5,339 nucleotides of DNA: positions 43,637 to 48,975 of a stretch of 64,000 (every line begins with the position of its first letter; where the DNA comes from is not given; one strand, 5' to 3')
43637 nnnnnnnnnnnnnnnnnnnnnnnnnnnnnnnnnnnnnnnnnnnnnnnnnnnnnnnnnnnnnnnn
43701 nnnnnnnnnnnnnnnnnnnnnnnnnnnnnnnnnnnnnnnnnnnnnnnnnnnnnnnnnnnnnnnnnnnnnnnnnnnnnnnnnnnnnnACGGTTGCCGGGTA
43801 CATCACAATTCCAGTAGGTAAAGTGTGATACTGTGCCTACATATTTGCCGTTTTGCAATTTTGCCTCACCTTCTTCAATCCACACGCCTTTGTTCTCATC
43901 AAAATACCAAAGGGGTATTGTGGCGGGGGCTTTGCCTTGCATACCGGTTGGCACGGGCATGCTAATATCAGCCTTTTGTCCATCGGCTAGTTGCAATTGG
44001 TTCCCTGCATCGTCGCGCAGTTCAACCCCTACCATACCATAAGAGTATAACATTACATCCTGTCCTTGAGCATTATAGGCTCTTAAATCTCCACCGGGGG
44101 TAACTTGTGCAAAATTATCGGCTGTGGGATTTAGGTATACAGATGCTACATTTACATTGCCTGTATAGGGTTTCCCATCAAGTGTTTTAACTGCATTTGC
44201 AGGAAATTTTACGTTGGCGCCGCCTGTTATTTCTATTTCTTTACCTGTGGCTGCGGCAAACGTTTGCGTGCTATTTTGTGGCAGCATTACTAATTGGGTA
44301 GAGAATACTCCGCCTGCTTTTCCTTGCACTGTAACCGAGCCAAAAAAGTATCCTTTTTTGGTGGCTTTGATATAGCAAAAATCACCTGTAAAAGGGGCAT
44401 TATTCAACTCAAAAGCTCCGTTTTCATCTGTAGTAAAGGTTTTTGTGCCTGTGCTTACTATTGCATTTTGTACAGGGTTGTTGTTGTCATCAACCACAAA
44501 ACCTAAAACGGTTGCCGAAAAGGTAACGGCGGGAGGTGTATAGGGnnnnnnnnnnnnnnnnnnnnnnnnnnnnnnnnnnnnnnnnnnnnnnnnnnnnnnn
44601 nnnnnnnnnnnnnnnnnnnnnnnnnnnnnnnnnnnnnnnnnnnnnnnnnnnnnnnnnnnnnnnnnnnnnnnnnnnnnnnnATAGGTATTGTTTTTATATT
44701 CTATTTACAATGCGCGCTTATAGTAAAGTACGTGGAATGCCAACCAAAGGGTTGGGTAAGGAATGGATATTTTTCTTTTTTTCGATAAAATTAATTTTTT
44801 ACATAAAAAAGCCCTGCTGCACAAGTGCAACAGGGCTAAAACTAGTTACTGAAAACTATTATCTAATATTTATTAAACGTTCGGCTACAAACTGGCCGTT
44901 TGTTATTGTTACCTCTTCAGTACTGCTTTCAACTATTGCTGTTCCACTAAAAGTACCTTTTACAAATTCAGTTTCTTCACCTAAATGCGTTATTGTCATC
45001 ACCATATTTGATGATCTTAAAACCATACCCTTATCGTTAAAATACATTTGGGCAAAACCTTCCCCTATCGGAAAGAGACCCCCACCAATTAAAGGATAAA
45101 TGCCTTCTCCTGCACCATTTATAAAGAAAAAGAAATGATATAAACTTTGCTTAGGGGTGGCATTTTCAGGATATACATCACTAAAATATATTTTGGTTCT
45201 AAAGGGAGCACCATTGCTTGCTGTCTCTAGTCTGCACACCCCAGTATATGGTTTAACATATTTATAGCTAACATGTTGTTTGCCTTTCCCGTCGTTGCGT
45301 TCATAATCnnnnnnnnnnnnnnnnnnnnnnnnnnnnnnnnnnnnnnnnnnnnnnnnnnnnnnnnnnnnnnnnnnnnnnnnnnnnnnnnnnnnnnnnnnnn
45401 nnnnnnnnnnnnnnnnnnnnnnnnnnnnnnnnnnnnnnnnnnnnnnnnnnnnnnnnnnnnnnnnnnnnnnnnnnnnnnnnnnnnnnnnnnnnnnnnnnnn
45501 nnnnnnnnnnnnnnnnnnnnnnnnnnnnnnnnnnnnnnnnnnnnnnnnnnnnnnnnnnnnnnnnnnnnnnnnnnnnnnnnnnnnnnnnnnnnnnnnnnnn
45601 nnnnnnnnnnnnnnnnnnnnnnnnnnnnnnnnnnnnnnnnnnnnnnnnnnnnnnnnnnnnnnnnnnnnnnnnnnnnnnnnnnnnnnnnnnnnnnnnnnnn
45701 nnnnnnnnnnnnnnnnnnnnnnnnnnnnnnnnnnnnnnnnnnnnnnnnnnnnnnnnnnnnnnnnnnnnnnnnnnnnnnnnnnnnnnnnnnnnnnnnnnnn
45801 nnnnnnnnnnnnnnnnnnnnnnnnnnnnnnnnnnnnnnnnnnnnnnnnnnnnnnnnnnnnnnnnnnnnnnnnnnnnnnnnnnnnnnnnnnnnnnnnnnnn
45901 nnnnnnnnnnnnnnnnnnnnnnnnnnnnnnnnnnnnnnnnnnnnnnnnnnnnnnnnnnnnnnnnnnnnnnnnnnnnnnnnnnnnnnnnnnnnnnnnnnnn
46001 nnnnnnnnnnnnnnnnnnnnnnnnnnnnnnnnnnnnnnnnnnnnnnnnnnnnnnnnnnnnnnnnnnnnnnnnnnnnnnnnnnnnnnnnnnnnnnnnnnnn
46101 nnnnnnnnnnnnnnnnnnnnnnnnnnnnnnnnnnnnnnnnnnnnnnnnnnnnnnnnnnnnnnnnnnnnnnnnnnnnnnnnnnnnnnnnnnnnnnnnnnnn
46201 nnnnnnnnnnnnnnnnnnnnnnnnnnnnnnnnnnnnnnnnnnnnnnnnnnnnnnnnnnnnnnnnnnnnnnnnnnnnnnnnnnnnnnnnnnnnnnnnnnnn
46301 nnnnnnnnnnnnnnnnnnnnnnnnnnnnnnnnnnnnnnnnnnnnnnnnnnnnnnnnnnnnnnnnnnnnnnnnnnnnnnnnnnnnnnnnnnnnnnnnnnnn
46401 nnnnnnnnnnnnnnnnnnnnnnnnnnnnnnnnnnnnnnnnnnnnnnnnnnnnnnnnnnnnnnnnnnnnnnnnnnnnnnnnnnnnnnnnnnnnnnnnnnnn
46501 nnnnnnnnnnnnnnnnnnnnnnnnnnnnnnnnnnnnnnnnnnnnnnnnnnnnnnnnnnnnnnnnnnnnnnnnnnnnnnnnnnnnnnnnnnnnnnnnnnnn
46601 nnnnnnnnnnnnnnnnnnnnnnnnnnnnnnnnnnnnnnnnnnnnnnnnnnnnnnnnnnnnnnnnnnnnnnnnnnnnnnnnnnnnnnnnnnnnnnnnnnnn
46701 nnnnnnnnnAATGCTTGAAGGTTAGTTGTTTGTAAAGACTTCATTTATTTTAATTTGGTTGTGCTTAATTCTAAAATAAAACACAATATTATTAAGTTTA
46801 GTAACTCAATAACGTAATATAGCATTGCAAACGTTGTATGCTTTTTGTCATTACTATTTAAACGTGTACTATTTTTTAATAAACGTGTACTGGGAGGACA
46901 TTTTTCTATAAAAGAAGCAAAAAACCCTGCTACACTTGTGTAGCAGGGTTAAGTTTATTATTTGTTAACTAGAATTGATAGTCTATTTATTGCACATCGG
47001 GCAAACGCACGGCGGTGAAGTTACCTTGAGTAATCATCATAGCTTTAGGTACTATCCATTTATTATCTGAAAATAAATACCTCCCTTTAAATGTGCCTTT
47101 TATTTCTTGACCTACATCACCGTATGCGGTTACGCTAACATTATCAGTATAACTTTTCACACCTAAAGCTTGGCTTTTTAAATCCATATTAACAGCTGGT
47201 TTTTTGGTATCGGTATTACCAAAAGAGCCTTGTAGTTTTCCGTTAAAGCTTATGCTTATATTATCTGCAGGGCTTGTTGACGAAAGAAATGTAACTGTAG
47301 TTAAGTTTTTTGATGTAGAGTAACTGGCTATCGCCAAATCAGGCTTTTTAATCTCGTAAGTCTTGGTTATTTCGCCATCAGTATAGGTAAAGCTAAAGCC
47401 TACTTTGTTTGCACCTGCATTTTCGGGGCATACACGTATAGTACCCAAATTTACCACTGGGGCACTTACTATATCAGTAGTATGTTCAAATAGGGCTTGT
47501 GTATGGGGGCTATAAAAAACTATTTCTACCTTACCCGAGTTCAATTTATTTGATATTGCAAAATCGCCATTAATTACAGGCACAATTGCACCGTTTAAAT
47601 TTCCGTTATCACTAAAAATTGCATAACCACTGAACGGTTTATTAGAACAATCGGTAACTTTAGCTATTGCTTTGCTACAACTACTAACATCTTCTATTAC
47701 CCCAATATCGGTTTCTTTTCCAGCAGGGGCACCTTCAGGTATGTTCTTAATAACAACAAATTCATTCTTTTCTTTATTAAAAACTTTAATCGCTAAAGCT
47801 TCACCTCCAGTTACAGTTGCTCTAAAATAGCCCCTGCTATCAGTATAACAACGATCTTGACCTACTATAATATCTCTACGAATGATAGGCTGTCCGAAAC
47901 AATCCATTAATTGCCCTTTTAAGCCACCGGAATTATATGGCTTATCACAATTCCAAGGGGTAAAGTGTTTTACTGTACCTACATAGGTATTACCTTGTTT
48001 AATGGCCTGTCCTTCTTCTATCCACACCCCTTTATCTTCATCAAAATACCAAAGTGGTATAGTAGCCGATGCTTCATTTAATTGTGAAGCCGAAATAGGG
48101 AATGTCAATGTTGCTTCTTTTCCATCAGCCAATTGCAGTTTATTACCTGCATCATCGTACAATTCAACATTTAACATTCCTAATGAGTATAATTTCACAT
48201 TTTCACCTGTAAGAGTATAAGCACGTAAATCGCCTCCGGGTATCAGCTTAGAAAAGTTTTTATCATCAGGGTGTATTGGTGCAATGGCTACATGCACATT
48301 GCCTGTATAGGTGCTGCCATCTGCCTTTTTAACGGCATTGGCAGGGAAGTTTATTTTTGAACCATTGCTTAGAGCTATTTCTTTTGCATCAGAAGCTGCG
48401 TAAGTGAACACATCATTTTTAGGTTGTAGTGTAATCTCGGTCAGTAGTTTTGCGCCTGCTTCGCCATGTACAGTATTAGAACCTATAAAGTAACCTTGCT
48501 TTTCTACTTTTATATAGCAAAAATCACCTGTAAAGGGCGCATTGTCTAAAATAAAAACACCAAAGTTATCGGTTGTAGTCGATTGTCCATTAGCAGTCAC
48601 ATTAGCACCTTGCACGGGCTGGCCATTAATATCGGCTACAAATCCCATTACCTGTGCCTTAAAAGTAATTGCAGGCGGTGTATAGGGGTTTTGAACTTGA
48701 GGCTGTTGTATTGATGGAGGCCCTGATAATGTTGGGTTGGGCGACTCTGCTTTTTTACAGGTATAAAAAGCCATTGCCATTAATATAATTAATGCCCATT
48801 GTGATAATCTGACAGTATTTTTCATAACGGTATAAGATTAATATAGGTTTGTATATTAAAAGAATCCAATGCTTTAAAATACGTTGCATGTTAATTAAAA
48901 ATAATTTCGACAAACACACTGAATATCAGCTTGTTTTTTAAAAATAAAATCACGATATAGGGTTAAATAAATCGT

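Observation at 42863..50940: Four-gene array of FAM171/CILP-like lipoproteins: conserved core, divergent tips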

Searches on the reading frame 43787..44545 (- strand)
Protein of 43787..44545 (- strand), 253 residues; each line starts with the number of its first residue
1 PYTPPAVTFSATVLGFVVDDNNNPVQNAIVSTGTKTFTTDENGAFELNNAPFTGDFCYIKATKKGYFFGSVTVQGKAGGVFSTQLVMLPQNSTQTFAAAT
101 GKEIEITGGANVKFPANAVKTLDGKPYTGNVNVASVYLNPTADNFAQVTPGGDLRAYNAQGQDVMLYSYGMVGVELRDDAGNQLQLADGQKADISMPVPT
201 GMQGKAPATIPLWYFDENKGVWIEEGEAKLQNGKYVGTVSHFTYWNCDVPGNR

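Call 55: predict_structure(alignment_id=A3)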
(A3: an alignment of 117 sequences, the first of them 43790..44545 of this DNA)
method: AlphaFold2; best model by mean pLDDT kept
length: 252 residues; sequences in the alignment: 117
mean_pLDDT: 96.6   pTM: 0.90
mean pLDDT of the five models: 96.6, 96.4, 96.2, 95.9, 95.9
residues with pLDDT >= 90: 243; 70-90: 8; 50-70: 1; < 50: 0
segments of 3 or more residues with pLDDT < 50: none
pLDDT, mean of each block of 10 residues (from residue 1): 87 98 98 97 98 95 97 96 98 96 97 98 98 98 97 93 95 98 97 98 98 96 98 98 97 83
secondary structure, 60 per line:
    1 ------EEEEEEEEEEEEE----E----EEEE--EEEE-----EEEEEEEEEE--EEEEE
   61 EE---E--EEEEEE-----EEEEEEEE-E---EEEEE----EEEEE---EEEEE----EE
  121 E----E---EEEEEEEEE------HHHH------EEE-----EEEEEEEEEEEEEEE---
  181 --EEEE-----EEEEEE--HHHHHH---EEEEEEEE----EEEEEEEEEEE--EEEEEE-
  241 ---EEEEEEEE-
elements in order: E7-19 E29-32 E35-38 E44-53 E56-62 E69-74 E80-87 E93-97 E102-106 E110-114 E119-121 E130-138 H145-148 E155-157 E163-177 E183-186 E192-197 H200-205 E209-216 E221-231 E234-239 E244-251

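Call 57: fold_search(model_id=the predicted structure, library=pdb)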
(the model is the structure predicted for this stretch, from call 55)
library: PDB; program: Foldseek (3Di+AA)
matches with E <= 10: 1004; with E <= 0.001: 43
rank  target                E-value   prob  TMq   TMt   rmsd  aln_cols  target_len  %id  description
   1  2nsm                  8.8e-06  1.00  0.27  0.18   3.0        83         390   20  Crystal structure of the human carboxypeptidase N (Kininase I) catalytic domain (released 2007-04-24)
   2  9hfj                  2.8e-05  1.00  0.26  0.74   3.1        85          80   30  Crystal structure of the NTE domain of SusCdex (BT3090) dextran transporter (released 2025-11-26)
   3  8fia_A                2.9e-05  1.00  0.29  0.04  20.8       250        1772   18  The structure of fly Teneurin self assembly (released 2023-05-03)
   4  6fwv_A                2.9e-05  1.00  0.29  0.15  26.2       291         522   12  The Bacillus anthracis TIE protein (released 2018-08-08)
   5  6fwv_B                4.8e-05  1.00  0.28  0.14  26.3       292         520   12  The Bacillus anthracis TIE protein (released 2018-08-08)
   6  8qox_B                5.4e-05  1.00  0.29  0.18  17.0       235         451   15  Two-component assembly of SlaA and SlaB S-layer proteins of Sulfolobus acidocaldarius (released 2024-02-21)
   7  7ban_A                6.0e-05  0.99  0.28  0.04  20.8       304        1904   10  human Teneurin4 Mut C2 (released 2022-01-12)
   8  8r54_A                6.7e-05  1.00  0.28  0.04  22.6       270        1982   10  Mouse teneurin-3 non-compact subunit - A0B0 isoform (released 2024-05-08)
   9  3g3l                  7.1e-05  0.97  0.25  0.22  18.9       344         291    9  Crystal structure of putative membrane-associated protein of unknown function (YP_211325.1) from Bacteroides fragilis NC (released 2009-02-24)
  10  3mn8_B                7.9e-05  1.00  0.27  0.18   2.9        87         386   17  Structure of Drosophila melanogaster carboxypeptidase D isoform 1B short (released 2010-07-28)
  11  3kcp_A                8.4e-05  1.00  0.28  0.24   5.6       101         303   17  Crystal structure of interacting Clostridium thermocellum multimodular components (released 2010-02-09)
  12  5k39_B                1.0e-04  1.00  0.28  0.45   3.3        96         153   22  THE TYPE II COHESIN DOCKERIN COMPLEX FROM CLOSTRIDIUM THERMOCELLUM (released 2017-03-29)
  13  3mn8_D                1.1e-04  1.00  0.27  0.18   3.0        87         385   17  Structure of Drosophila melanogaster carboxypeptidase D isoform 1B short (released 2010-07-28)
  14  4fl4_C                1.2e-04  1.00  0.28  0.23   7.9       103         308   17  Scaffoldin conformation and dynamics revealed by a ternary complex from the Clostridium thermocellum cellulosome (released 2012-06-27)
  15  5m0y_B                1.3e-04  1.00  0.28  0.44   3.1        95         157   22  Crystal Structure of the CohScaA-XDocCipB type II complex from Clostridium thermocellum at 1.5Angstrom resolution (released 2017-09-06)
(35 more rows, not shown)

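Call 70: search_protein_families(library=pfam, alignment_id=A5, max_evalue=0.01)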
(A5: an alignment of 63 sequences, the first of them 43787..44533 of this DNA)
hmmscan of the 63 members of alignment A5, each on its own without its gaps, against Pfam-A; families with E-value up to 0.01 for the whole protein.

A. member 1, window:43787-44533:- (249 aa): 5 families
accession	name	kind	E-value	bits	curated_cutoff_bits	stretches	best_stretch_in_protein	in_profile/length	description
PF10577.15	FAM171A1-2-B_N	-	3.5e-09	36.8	31.2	1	160-228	165-231/254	FAM171A1/A2/B, N-terminal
PF13620.12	CarboxypepD_reg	-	2e-05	25.3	32.3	1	8-62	1-59/82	Carboxypeptidase regulatory-like domain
PF16371.11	MetallophosN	-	3e-05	24.6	35.6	1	14-55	3-43/77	N terminal of Calcineurin-like phosphoesterase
PF12985.13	DUF3869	-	0.00074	20.1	24.5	1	10-72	9-69/85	Domain of unknown function (DUF3869)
PF13715.12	CarbopepD_reg_2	-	0.00094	19.6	32.2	1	11-48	3-43/88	CarboxypepD_reg-like domain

B. families by the number of members that match (of 63 scanned): 13 families
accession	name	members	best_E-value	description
PF13620.12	CarboxypepD_reg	63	9.9e-11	Carboxypeptidase regulatory-like domain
PF10577.15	FAM171A1-2-B_N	63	3.5e-09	FAM171A1/A2/B, N-terminal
PF13715.12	CarbopepD_reg_2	58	4.1e-08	CarboxypepD_reg-like domain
PF16371.11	MetallophosN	35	1.9e-06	N terminal of Calcineurin-like phosphoesterase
PF15976.11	CooC_C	28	7.8e-06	CS1-pili formation C-terminal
PF12985.13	DUF3869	4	0.00033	Domain of unknown function (DUF3869)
PF02369.22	Big_1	3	0.00012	Bacterial Ig-like domain (group 1)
PF25020.1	TTR_TEN1-4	3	0.00036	Teneurin TTR-like domain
PF17210.9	SdrD_B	1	0.00044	SdrD B-like domain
PF20606.3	DUF6799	1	0.00096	Domain of unknown function (DUF6799)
PF16378.10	DUF4988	1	0.0029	Domain of unknown function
PF24107.1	DUF7382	1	0.0032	Domain of unknown function (DUF7382)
PF22769.1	DCD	1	0.0082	dCTP deaminase-like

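Call 72: search_protein_representatives(alignment_id=A5)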
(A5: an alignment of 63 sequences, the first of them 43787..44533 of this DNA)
Query: 63 sequences, 247 profile positions. Proteins with E-value up to 0.001 (for the whole library): 29630; up to 1e-10: 10568; up to 1e-30: 3955. The best 150 are listed.
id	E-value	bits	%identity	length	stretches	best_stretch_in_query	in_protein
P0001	4.7e-98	344.0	-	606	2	3-246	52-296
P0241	5.9e-98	343.7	-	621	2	3-246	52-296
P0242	1.2e-97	342.7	-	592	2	2-246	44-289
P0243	1.4e-97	342.4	-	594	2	4-244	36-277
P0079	2.4e-97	341.7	-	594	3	4-246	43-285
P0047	2.8e-97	341.5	-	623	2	5-246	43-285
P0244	3.3e-97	341.2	-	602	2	3-247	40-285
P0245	5.0e-97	340.7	-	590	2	4-246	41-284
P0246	7.9e-97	340.0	-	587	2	3-245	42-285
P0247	8.8e-97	339.8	-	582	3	4-246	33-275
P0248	1.7e-96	338.9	-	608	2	2-246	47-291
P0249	1.9e-96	338.7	-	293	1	4-247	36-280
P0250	2.3e-96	338.5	-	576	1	4-246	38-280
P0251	8.5e-96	336.6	-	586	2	4-246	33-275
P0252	9.9e-96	336.4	-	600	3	3-245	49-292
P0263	9.9e-95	333.1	-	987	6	4-246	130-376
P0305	2.8e-92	325.1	-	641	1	3-246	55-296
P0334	9.2e-91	320.1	-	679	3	3-244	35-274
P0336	1.2e-90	319.8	-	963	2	2-244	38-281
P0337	1.4e-90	319.5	-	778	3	3-244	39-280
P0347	3.6e-90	318.2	-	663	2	3-246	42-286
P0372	1.2e-89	316.5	-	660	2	5-246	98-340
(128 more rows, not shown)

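Call 77: search_protein_families(library=pfam, proteins=[P0263, P0336, P0337, P0334, P0347, P0372, P0305, P0249], max_evalue=0.001)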
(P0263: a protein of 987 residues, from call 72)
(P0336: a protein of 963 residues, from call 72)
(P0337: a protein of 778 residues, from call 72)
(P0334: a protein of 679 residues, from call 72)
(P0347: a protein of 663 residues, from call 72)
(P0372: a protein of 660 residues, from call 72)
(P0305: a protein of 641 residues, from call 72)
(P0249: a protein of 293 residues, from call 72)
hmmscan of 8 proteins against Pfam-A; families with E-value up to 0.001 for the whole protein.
P0263 (987 aa): 7 families
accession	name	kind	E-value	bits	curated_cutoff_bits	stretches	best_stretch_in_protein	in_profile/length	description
PF13620.12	CarboxypepD_reg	-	6.8e-26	90.9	32.3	3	135-196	2-67/82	Carboxypeptidase regulatory-like domain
PF13715.12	CarbopepD_reg_2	-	4.6e-17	62.3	32.2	1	381-435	1-58/88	CarboxypepD_reg-like domain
PF15976.11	CooC_C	-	4.6e-17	62.3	29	0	379-420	17-58/93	CS1-pili formation C-terminal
PF00775.27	Dioxygenase_C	-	6.1e-09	36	27.3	0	375-433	26-80/182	Dioxygenase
PF16371.11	MetallophosN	-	1.2e-06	29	35.6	0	383-416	1-33/77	N terminal of Calcineurin-like phosphoesterase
PF10577.15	FAM171A1-2-B_N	-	4.7e-06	26.5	31.2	1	284-356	160-230/254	FAM171A1/A2/B, N-terminal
PF25020.1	TTR_TEN1-4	-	0.00091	19.5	27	0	136-194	10-70/86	Teneurin TTR-like domain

P0336 (963 aa): 1 family
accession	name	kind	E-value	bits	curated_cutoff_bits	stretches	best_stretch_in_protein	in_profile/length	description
PF10577.15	FAM171A1-2-B_N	-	9.7e-06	25.5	31.2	1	188-261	158-228/254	FAM171A1/A2/B, N-terminal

P0337 (778 aa): 2 families
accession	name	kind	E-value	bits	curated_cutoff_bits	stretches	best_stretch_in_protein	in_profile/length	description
PF10577.15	FAM171A1-2-B_N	-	1.1e-06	28.5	31.2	1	194-260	164-228/254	FAM171A1/A2/B, N-terminal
PF15976.11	CooC_C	-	8.2e-05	23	29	1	42-82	16-56/93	CS1-pili formation C-terminal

P0334 (679 aa): 5 families
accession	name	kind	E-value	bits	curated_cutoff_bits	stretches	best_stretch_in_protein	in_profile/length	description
PF13620.12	CarboxypepD_reg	-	6.5e-22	78.1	32.3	2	41-114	2-81/82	Carboxypeptidase regulatory-like domain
PF13715.12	CarbopepD_reg_2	-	1.6e-11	44.5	32.2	1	41-118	1-80/88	CarboxypepD_reg-like domain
PF02369.22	Big_1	-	2.9e-08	34.1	34.9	0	369-424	21-81/93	Bacterial Ig-like domain (group 1)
PF07210.18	DUF1416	-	1.9e-05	24.9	23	0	453-510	14-70/97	Protein of unknown function (DUF1416)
PF10577.15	FAM171A1-2-B_N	-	0.00052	19.8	31.2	0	190-255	166-229/254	FAM171A1/A2/B, N-terminal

P0347 (663 aa): 3 families
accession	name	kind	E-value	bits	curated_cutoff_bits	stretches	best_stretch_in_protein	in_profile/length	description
PF09603.15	Fib_succ_major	-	1.2e-42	146.7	33.9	1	474-662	2-187/187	Fibrobacter succinogenes major domain (Fib_succ_major)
PF13620.12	CarboxypepD_reg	-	3.6e-09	37.3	32.3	0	47-120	1-79/82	Carboxypeptidase regulatory-like domain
PF01060.29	TTR-52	-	0.00055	20.9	24.9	0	299-330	7-40/79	Transthyretin-like family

P0372 (660 aa): 2 families
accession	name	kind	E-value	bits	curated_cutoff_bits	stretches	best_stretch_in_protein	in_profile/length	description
PF13620.12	CarboxypepD_reg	-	4.6e-12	46.5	32.3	2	102-161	2-65/82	Carboxypeptidase regulatory-like domain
PF10577.15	FAM171A1-2-B_N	-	6.3e-09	35.9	31.2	1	111-320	20-230/254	FAM171A1/A2/B, N-terminal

P0305 (641 aa): 4 families
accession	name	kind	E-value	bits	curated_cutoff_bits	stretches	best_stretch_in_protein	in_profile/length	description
PF13620.12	CarboxypepD_reg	-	1.1e-06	29.4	32.3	1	63-124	4-70/82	Carboxypeptidase regulatory-like domain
PF13715.12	CarbopepD_reg_2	-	1.7e-05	25.2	32.2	1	63-138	3-79/88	CarboxypepD_reg-like domain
PF16371.11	MetallophosN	-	8.9e-05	23.1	35.6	1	64-108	2-44/77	N terminal of Calcineurin-like phosphoesterase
PF10577.15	FAM171A1-2-B_N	-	9.5e-05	22.2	31.2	1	210-276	166-230/254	FAM171A1/A2/B, N-terminal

P0249 (293 aa): 2 families
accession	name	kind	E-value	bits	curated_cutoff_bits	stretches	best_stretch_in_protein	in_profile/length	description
PF13620.12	CarboxypepD_reg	-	8.8e-08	32.8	32.3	1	40-115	1-81/82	Carboxypeptidase regulatory-like domain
PF13715.12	CarbopepD_reg_2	-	0.00012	22.5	32.2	1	41-82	1-45/88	CarboxypepD_reg-like domain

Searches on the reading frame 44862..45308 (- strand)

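Call 71: search_protein_families(library=pfam, proteins=[window:44862-45308:-], max_evalue=10)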
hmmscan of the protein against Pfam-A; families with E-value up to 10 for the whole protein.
window:44862-45308:- (149 aa): 1 family
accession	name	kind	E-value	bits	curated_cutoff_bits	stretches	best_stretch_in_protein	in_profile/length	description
PF19765.4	DUF6252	-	0.038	14.7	27.2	1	100-141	79-121/124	Family of unknown function (DUF6252)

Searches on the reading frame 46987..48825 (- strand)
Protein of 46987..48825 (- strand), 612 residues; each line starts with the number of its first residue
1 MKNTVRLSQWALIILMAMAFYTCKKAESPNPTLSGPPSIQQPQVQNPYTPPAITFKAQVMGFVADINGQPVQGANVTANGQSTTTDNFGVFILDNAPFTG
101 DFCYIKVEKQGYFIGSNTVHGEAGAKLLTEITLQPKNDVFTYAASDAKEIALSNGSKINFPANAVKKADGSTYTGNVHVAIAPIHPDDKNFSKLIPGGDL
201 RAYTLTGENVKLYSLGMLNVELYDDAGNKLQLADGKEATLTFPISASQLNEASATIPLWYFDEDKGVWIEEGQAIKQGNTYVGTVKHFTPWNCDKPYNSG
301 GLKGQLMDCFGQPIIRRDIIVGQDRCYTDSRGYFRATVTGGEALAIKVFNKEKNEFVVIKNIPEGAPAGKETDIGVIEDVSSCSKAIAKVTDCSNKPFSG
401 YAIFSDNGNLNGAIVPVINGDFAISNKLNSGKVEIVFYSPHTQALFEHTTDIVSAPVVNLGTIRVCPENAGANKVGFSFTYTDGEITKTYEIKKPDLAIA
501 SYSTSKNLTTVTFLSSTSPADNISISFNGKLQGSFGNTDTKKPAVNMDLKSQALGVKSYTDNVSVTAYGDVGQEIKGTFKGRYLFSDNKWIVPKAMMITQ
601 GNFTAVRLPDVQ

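Call 3: search_protein_families(library=pfam, proteins=[window:46987-48825:-], max_evalue=1)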
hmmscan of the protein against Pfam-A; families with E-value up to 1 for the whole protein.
window:46987-48825:- (612 aa): 5 families
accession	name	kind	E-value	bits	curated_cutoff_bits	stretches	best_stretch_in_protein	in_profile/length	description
PF13620.12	CarboxypepD_reg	-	5e-08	33.6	32.3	1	59-133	2-81/82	Carboxypeptidase regulatory-like domain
PF10577.15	FAM171A1-2-B_N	-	4.3e-06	26.6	31.2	1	205-275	160-228/254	FAM171A1/A2/B, N-terminal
PF15976.11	CooC_C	-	8.8e-05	22.9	29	1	58-94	18-54/93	CS1-pili formation C-terminal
PF13715.12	CarbopepD_reg_2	-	0.015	15.7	32.2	1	61-124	3-67/88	CarboxypepD_reg-like domain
PF02369.22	Big_1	-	0.63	10.6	34.9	0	57-85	19-56/93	Bacterial Ig-like domain (group 1)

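Call 5: search_protein_families(library=ncbifam, proteins=[window:46987-48825:-], max_evalue=1)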
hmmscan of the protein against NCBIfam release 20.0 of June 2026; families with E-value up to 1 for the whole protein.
window:46987-48825:- (612 aa): 1 family
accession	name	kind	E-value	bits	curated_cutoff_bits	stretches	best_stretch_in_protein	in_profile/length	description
NF040788.1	S-lay_SlaB_Mtsph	equivalog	0.0011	18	700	1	56-153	120-215/416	S-layer protein SlaB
